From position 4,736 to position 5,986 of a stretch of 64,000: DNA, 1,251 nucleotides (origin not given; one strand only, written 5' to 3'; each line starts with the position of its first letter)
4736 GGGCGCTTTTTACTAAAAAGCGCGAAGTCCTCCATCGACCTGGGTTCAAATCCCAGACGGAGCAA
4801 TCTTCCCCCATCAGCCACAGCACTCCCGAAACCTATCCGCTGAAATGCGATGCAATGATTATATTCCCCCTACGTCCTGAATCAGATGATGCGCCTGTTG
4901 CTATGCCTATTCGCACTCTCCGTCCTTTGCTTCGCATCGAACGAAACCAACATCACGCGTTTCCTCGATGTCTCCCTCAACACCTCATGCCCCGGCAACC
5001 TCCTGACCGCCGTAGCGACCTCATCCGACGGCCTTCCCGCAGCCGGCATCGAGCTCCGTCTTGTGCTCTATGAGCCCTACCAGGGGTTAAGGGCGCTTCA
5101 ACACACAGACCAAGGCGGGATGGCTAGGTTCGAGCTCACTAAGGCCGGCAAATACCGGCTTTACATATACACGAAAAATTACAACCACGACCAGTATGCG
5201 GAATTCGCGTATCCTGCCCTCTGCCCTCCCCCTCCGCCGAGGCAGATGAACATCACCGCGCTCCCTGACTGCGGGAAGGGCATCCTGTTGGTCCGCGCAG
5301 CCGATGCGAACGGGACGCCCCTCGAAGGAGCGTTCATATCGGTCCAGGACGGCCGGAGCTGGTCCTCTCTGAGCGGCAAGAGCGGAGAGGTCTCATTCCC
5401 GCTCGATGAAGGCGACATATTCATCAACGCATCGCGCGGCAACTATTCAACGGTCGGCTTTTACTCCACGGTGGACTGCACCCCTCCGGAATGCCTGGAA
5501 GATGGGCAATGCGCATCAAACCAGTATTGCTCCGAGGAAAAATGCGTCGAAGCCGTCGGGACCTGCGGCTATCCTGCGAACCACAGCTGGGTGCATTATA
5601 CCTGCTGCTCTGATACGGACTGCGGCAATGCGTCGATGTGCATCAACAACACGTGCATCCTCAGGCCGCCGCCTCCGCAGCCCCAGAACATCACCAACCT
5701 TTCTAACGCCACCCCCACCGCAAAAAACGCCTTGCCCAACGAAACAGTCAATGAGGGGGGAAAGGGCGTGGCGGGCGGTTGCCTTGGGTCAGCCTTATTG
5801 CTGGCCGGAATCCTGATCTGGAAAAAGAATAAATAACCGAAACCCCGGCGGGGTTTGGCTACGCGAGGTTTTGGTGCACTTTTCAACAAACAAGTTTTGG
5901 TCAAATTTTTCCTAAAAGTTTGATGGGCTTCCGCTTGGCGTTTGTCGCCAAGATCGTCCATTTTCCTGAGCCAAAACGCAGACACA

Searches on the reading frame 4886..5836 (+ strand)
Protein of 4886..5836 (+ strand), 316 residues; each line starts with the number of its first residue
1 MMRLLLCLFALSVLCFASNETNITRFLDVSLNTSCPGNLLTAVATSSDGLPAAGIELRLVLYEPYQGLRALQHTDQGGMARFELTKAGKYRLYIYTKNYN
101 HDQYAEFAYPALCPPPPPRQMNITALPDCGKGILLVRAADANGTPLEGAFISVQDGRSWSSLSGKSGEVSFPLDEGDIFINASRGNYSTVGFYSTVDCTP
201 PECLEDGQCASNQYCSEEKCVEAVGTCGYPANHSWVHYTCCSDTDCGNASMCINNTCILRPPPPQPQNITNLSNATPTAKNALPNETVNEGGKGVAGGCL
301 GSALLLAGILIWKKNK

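Call 63: search_protein_families(library=pfam, proteins=[window:4886-5836:+], max_evalue=0.01)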
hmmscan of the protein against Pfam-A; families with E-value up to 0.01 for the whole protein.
window:4886-5836:+ (316 aa): 1 family
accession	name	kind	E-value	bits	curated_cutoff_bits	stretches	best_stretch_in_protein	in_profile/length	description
PF13620.12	CarboxypepD_reg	-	4.2e-07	30.6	32.3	1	139-190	7-62/82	Carboxypeptidase regulatory-like domain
